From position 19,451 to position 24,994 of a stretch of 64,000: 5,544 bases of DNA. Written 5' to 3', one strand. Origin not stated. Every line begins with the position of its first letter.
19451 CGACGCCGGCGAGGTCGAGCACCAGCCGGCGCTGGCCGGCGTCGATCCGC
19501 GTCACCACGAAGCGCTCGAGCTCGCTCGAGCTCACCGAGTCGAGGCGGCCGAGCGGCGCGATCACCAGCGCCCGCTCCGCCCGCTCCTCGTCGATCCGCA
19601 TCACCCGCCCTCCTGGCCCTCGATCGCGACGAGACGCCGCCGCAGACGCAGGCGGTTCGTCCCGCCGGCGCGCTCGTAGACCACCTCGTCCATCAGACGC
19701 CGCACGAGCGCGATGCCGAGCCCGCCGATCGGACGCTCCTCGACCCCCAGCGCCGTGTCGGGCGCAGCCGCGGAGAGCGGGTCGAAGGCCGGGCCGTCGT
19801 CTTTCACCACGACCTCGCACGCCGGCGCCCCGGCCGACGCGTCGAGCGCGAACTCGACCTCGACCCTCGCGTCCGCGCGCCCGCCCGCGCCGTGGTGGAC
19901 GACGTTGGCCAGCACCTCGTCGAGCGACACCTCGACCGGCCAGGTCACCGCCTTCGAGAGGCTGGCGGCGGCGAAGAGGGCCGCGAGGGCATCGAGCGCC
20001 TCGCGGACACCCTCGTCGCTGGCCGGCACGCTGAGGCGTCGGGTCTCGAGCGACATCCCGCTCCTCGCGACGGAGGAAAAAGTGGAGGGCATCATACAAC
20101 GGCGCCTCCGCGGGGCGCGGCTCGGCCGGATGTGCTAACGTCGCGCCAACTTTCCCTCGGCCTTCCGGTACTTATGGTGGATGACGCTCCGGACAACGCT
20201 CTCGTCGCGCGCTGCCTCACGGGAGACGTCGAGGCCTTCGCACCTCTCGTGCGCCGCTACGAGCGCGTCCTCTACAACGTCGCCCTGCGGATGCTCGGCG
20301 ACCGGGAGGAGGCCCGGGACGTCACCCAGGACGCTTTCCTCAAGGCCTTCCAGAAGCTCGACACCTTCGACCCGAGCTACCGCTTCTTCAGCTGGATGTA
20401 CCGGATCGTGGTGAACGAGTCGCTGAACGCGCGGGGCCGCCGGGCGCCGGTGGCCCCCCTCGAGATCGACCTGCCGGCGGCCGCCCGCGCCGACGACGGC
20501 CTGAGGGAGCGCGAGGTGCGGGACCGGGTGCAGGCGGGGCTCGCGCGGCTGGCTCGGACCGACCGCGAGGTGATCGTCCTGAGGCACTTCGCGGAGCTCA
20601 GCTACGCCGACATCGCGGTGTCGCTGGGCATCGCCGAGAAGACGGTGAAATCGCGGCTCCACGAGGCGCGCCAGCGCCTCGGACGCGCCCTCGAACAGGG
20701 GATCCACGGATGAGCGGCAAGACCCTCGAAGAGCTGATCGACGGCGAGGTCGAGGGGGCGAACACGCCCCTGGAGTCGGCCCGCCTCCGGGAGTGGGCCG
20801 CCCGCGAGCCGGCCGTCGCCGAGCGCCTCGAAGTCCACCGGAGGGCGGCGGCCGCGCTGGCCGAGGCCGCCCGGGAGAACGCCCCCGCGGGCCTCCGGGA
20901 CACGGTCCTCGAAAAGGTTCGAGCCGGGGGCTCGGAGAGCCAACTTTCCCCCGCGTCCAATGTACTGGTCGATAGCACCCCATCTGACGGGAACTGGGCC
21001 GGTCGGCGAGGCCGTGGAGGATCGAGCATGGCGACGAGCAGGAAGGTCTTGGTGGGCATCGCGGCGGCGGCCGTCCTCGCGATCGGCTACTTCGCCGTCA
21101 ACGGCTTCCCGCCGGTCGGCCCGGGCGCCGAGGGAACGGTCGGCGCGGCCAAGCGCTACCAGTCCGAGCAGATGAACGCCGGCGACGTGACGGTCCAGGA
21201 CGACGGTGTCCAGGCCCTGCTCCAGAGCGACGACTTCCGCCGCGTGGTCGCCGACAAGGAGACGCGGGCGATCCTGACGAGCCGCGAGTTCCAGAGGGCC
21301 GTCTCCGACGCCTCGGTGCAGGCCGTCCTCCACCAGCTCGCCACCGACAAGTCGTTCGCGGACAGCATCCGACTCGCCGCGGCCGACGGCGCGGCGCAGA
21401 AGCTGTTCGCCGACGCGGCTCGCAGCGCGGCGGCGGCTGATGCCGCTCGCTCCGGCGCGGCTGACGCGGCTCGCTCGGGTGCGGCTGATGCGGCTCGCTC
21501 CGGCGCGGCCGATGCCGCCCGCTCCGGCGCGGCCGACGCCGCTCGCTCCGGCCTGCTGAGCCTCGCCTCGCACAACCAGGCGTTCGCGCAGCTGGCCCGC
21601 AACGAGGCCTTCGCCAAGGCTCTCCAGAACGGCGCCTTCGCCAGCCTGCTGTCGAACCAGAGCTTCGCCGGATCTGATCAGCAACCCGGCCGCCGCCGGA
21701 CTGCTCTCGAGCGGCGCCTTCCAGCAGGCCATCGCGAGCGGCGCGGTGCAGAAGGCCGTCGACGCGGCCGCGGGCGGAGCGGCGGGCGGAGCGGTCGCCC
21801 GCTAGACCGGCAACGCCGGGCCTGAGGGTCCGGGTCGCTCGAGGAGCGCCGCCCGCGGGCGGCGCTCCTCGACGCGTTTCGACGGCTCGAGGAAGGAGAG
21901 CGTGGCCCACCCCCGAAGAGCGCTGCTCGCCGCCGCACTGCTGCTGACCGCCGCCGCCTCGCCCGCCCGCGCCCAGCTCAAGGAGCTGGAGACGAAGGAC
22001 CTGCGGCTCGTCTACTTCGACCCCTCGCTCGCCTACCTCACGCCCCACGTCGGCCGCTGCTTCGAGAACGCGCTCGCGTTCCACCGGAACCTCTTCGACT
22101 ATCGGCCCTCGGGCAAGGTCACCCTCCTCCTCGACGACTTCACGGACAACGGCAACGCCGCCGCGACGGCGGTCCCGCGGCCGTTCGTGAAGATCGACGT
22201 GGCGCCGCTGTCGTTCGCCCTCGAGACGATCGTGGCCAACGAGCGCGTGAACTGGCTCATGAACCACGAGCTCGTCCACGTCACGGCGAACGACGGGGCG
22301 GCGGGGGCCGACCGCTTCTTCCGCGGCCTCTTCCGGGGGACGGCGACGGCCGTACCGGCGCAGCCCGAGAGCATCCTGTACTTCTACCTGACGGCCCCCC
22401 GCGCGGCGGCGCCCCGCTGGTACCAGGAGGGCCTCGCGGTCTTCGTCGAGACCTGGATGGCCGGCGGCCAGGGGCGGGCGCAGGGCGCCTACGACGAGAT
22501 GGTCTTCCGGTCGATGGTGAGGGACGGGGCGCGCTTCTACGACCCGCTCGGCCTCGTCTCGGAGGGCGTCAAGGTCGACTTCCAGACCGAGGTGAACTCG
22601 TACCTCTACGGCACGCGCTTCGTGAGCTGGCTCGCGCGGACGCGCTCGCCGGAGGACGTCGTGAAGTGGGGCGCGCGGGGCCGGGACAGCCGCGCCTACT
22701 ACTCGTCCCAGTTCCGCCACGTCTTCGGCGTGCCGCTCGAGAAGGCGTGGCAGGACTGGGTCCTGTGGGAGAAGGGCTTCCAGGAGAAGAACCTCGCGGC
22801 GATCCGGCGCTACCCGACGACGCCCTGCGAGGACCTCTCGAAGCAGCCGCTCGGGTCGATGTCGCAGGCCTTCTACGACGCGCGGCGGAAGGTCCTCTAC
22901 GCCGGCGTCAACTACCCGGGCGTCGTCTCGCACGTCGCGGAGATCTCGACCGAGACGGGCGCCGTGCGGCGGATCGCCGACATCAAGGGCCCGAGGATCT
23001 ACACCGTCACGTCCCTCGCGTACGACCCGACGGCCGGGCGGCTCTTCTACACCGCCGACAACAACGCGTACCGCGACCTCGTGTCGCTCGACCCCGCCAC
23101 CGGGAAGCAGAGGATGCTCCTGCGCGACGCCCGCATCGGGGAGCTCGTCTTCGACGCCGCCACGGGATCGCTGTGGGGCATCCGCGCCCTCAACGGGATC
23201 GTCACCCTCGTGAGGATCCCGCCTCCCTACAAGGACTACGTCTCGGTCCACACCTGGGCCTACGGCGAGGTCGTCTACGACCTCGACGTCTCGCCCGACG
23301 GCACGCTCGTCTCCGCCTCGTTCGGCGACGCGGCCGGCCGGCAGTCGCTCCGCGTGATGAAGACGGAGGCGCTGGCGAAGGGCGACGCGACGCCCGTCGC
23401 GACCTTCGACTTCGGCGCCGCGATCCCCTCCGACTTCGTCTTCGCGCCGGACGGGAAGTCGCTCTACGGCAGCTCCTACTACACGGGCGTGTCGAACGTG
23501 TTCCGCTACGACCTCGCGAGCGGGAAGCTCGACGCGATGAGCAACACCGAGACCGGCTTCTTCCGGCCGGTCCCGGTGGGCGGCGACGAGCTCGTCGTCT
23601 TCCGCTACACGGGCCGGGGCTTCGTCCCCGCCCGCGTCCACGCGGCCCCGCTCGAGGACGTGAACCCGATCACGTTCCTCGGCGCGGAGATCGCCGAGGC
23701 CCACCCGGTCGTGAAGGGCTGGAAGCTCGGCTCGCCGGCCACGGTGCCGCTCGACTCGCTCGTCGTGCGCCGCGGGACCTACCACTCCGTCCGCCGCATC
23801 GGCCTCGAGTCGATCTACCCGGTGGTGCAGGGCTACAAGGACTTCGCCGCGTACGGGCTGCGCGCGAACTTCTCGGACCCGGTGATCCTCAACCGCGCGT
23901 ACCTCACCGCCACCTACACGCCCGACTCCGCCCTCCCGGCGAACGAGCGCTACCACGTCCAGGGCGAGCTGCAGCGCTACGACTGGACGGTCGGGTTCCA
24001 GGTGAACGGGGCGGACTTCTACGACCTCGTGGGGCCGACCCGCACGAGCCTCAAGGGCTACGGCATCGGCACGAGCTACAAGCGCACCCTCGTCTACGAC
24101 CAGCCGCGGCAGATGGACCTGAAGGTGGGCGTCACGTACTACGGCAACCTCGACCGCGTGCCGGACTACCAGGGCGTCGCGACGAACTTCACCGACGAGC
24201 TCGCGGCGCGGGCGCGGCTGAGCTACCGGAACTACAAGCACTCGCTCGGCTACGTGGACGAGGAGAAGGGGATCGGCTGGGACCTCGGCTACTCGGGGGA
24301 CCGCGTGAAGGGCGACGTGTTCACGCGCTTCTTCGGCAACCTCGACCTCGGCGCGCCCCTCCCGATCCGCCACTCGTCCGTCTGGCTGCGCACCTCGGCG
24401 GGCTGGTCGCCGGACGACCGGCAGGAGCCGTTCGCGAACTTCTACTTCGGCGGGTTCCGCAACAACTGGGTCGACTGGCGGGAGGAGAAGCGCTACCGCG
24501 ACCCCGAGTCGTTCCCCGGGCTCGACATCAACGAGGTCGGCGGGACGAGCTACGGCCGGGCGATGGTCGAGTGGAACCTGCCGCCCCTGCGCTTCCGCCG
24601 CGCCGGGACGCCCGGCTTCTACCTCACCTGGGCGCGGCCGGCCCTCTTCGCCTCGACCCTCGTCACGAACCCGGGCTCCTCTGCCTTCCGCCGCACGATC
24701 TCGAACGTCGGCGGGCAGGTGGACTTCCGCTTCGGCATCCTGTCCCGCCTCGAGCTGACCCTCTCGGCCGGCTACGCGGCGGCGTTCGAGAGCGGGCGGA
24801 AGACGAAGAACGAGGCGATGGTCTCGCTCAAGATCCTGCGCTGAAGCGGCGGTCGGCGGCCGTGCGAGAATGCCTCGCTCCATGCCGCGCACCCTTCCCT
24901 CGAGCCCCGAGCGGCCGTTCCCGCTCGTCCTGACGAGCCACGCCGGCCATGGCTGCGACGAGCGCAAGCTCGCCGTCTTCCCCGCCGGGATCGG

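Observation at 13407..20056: Seven-gene operon joins a partner-switching module and a receiver-Hanks kinase to leucine-catabolic enzymes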

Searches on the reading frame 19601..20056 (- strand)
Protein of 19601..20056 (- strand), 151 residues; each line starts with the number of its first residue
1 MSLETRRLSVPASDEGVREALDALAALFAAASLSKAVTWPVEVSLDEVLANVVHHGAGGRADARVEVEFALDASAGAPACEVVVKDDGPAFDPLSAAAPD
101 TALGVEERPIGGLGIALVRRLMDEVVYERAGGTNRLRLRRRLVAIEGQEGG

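Call 3: search_protein_families(library=pfam, proteins=[window:19601-20056:-], max_evalue=0.01)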
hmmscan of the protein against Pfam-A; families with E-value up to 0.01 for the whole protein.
window:19601-20056:- (151 aa): 2 families
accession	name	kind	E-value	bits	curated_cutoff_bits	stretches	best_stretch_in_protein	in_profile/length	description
PF13581.12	HATPase_c_2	-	7e-26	91.1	27.4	1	10-139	1-126/127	Histidine kinase-like ATPase domain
PF02518.31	HATPase_c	-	0.00064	20.6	26.4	1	45-125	10-91/111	Histidine kinase-, DNA gyrase B-, and HSP90-like ATPase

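Call 10: search_protein_families(library=ncbifam, proteins=[window:19601-20056:-], max_evalue=0.00001)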
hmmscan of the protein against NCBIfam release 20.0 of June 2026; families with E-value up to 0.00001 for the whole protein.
window:19601-20056:- (151 aa): 2 families
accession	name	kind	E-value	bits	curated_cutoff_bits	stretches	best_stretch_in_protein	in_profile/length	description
NF003144.0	PRK04069.1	equivalog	6.9e-09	35.3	145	1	8-133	10-135/161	anti-sigma B factor RsbW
TIGR01924.1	rsbW_low_gc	equivalog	6e-07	29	155.05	1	6-131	8-133/159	anti-sigma B factor RsbW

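Call 27: search_solved_structures(query=window:19601-20056:-, max_evalue=0.01, show_alignments=3)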
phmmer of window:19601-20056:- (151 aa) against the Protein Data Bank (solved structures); distinct sequences matched with E-value up to 0.01: 1.
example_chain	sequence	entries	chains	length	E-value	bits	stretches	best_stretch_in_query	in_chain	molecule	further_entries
6m36_A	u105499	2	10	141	0.0012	22.2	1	39-132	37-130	Serine-protein kinase RsbW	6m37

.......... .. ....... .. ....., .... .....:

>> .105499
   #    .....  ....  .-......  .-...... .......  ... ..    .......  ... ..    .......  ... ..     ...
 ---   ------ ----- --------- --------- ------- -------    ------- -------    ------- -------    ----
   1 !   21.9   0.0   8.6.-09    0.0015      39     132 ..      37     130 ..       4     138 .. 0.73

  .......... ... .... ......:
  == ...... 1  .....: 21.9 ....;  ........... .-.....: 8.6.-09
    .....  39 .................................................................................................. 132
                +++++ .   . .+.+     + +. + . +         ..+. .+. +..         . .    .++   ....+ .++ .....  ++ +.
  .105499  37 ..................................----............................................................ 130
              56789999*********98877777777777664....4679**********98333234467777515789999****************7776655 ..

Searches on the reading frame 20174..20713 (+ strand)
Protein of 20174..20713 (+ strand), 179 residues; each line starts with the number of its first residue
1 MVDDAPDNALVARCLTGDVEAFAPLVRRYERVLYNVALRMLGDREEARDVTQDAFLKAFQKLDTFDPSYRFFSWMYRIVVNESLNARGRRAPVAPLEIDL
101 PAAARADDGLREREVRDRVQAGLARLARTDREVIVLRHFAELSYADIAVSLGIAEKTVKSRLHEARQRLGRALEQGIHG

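Call 10: search_protein_families(library=ncbifam, proteins=[window:20174-20713:+], max_evalue=0.00001)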
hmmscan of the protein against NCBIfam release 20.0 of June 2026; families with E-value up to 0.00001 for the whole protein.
window:20174-20713:+ (179 aa): 76 families (the best 25 are shown)
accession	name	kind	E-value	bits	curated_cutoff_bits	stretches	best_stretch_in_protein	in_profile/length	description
NF008888.0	PRK11922.1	equivalog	3.4e-33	115.2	204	1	4-177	14-200/231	RNA polymerase sigma factor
NF004113.0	PRK05602.1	equivalog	1.2e-32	113.3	208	1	3-175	28-203/211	RNA polymerase sigma factor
NF007223.0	PRK09641.1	equivalog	2.9e-32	112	209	1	10-174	8-185/187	RNA polymerase sigma factor SigW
NF007225.0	PRK09643.1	equivalog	8.3e-32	110.5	190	1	2-175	9-184/204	RNA polymerase sigma factor SigM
TIGR02937.1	sigma70-ECF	superfamily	1.3e-30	106.3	42.9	1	20-172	1-164/165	sigma-70 family RNA polymerase sigma factor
TIGR02948.1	SigW_bacill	equivalog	3.3e-30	105.6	243.1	1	10-173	8-184/187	RNA polymerase sigma factor SigW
NF009166.1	PRK12513.1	equivalog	3.4e-29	102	206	1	3-175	5-188/193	RNA polymerase sigma factor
TIGR02983.1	SigE-fam_strep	subfamily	4.3e-29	101.5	141.55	1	19-175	5-160/162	SigE family RNA polymerase sigma factor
NF009171.0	PRK12518.1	equivalog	2.8e-28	99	208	1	4-175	11-186/191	RNA polymerase sigma factor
TIGR02939.1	RpoE_Sigma70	equivalog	3.5e-26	92.4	236.15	1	4-173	4-186/190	RNA polymerase sigma factor RpoE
NF007216.0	PRK09638.1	equivalog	5.9e-25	88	194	1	7-175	5-176/180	RNA polymerase sigma factor SigY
TIGR02985.1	Sig70_bacteroi1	subfamily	8.8e-25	87.8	126.4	1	20-171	1-160/162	RNA polymerase sigma-70 factor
NF058625.1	sigma_PG0214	equivalog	1.2e-23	83.6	130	1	20-174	4-162/170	GFO_1088 family ECF-type sigma factor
TIGR02954.1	Sig70_famx3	hypoth_equivalog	1.4e-23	83.5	188.5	1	9-176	5-170/170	RNA polymerase sigma-70 factor, TIGR02954 family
NF009176.0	PRK12524.1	equivalog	1.5e-22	80.3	264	1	4-170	10-181/196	RNA polymerase sigma factor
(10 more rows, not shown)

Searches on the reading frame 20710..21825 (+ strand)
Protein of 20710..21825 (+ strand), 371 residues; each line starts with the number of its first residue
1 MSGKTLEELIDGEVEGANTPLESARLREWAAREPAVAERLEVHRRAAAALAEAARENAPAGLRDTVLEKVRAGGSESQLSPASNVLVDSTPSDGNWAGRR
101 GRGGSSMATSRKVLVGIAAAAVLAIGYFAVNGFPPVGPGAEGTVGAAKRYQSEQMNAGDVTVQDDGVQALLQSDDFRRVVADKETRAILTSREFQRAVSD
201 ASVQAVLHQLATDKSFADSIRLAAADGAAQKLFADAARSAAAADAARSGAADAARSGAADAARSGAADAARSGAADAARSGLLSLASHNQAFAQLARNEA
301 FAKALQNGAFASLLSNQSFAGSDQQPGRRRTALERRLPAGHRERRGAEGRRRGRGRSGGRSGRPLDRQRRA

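Call 10: search_protein_families(library=ncbifam, proteins=[window:20710-21825:+], max_evalue=0.00001)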
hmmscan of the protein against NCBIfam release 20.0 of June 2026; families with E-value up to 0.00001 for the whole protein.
window:20710-21825:+ (371 aa): 2 families
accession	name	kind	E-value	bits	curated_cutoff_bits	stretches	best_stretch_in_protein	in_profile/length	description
NF052375.1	antisigma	equivalog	1.2e-07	31.9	100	1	19-169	11-140/217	anti-sigma factor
NF010501.0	PRK13920.1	subfamily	3.7e-06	26.7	225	1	7-127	5-94/213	putative anti-sigmaE protein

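Call 13: search_protein_families(library=pfam, proteins=[window:20710-21825:+], max_evalue=0.001)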
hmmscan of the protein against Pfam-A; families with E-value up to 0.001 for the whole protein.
window:20710-21825:+ (371 aa): 0 families

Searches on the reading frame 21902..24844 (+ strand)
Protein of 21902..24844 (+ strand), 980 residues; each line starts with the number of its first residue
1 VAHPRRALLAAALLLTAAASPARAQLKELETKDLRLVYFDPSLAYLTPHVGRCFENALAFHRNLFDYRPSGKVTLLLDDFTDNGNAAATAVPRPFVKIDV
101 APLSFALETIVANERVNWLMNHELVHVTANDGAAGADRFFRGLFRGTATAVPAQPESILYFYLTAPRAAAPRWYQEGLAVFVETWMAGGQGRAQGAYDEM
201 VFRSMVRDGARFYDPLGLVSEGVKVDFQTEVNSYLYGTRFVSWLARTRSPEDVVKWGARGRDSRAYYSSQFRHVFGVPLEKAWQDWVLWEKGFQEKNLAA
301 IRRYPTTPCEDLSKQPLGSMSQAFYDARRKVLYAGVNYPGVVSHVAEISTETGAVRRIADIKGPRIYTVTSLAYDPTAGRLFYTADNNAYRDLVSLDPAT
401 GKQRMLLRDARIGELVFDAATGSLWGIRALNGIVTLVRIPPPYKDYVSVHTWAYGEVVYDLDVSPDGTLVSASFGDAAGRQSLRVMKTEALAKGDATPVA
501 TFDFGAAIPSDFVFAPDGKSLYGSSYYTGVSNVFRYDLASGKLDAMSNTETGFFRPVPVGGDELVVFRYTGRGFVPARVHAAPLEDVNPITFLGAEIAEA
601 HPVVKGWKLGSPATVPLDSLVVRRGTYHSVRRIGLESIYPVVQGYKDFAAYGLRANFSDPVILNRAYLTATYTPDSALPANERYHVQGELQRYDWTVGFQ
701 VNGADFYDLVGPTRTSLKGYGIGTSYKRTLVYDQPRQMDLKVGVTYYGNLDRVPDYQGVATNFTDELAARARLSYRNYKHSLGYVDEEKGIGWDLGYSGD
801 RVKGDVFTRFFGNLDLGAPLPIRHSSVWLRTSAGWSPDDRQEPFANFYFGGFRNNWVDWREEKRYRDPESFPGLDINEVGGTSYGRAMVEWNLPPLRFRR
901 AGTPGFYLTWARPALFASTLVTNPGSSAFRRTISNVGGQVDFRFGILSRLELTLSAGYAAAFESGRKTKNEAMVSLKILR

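Call 13: search_protein_families(library=pfam, proteins=[window:21902-24844:+], max_evalue=0.001)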
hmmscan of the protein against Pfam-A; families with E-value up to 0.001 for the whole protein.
window:21902-24844:+ (980 aa): 0 families

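Call 81: find_related_loci(query=window:21902-24844:+, collection=metagenome_contigs, flank=10000)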
Query window:21902-24844:+ (980 aa) in metagenome_contigs; peptide patterns used: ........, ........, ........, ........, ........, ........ (x = any residue, [..] = any of these).
70 stretches matched a pattern; 30 encode a relative of the query (tblastn E <= 1e-3); 30 distinct loci.
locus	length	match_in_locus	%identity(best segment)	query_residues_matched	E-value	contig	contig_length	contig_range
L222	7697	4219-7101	74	21-980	0e+0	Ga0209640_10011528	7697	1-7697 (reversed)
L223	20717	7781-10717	72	5-980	0e+0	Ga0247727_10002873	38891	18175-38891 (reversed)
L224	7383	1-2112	92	277-980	0e+0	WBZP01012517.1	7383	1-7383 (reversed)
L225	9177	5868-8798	61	5-980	0e+0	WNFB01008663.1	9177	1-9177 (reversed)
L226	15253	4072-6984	61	5-974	0e+0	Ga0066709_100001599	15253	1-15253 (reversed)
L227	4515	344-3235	60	23-980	0e+0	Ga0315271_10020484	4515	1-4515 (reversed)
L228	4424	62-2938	61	22-980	0e+0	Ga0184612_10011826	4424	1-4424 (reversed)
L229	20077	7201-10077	60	21-979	0e+0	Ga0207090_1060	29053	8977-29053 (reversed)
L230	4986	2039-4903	59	27-980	0e+0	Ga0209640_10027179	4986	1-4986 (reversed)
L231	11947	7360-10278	58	9-980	0e+0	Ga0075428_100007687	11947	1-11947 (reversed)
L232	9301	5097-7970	58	25-980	0e+0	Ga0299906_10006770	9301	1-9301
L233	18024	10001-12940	57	6-980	0e+0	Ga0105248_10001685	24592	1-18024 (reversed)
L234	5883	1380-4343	54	1-979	0e+0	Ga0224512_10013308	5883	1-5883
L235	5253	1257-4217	51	5-979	0e+0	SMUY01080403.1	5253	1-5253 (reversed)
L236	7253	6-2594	58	119-980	0e+0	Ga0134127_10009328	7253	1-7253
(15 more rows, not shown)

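Call 87: search_protein_families(library=pfam, proteins=[L229:1819-3180:-, L229:3412-3825:+, L229:3927-4277:+, L229:4314-4853:+, L229:4850-5614:+, L231:5244-5606:-, L231:4194-5249:+, L226:1399-2670:-, L226:2682-3077:-, L226:3210-3977:+], max_evalue=0.001)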
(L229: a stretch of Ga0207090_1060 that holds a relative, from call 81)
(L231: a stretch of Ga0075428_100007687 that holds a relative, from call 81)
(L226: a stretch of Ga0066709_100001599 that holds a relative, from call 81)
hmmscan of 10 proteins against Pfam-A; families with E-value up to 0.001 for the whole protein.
L229:1819-3180:- (453 aa): 1 family
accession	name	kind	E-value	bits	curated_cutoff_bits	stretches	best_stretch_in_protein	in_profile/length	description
PF04932.20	Wzy_C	-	8.7e-21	74.7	31.7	1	231-375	2-147/149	O-Antigen ligase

L229:3412-3825:+ (137 aa): 2 families
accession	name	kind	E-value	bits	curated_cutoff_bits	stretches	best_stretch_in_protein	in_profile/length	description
PF13581.12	HATPase_c_2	-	2.6e-24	86.1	27.4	1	12-134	5-127/127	Histidine kinase-like ATPase domain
PF02518.31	HATPase_c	-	3.7e-05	24.6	26.4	1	39-117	6-85/111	Histidine kinase-, DNA gyrase B-, and HSP90-like ATPase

L229:3927-4277:+ (116 aa): 2 families
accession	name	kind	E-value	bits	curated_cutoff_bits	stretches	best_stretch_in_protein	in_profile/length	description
PF01740.26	STAS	-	6.6e-21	74.5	22.6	1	10-110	5-106/106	STAS domain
PF13466.11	STAS_2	-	4.2e-14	52.9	29.2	1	18-97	1-79/80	STAS domain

L229:4314-4853:+ (179 aa): 4 families
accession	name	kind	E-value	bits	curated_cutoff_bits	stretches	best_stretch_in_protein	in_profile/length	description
PF04542.20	Sigma70_r2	-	1.2e-15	57.5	24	1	24-91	1-70/71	Sigma-70 region 2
PF08281.18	Sigma70_r4_2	-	3.2e-12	46.3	25.7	1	118-167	3-52/54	Sigma-70, region 4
PF04545.22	Sigma70_r4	-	5e-06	26.4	24.1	1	131-169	10-48/50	Sigma-70, region 4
PF07638.17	Sigma70_ECF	-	0.00067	20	21.1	0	99-174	108-184/185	ECF sigma factor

L229:4850-5614:+ (254 aa): 0 families

L231:5244-5606:- (120 aa): 2 families
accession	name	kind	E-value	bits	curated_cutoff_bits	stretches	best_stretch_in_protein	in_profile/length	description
PF01740.26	STAS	-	6e-16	58.6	22.6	1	9-112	2-106/106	STAS domain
PF13466.11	STAS_2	-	2.7e-12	47.1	29.2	1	20-99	1-79/80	STAS domain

L231:4194-5249:+ (351 aa): 1 family
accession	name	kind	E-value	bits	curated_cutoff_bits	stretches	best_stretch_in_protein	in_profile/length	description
PF00294.29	PfkB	-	3.7e-42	145.2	25.8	1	69-327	22-297/302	pfkB family carbohydrate kinase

L226:1399-2670:- (423 aa): 4 families
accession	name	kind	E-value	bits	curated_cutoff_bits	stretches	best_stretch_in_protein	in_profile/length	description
PF07228.17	SpoIIE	-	5.8e-47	160.6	25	1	229-420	1-191/192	Stage II sporulation protein E (SpoIIE)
PF01590.32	GAF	-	2.2e-22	80.5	22.4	1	30-167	1-133/133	GAF domain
PF13185.12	GAF_2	-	9.3e-15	55.5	28.6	1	30-168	3-136/136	GAF domain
PF13492.12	GAF_3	-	1.8e-10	41.8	27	1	31-169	2-129/129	GAF domain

L226:2682-3077:- (131 aa): 2 families
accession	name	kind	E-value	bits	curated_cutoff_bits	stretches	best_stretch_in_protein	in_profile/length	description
PF01740.26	STAS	-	2.7e-19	69.4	22.6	1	23-123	5-106/106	STAS domain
PF13466.11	STAS_2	-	1.5e-15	57.5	29.2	1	34-110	4-79/80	STAS domain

L226:3210-3977:+ (255 aa): 2 families
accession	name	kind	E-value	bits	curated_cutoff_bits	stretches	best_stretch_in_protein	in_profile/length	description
PF18081.7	FANC_SAP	-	0.00013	22.6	23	0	88-123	6-41/51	Fanconi anemia-associated nuclease SAP domain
PF20250.3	FapA_N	-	0.00045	20.1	27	0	111-141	25-55/178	Flagellar Assembly Protein A N-terminal region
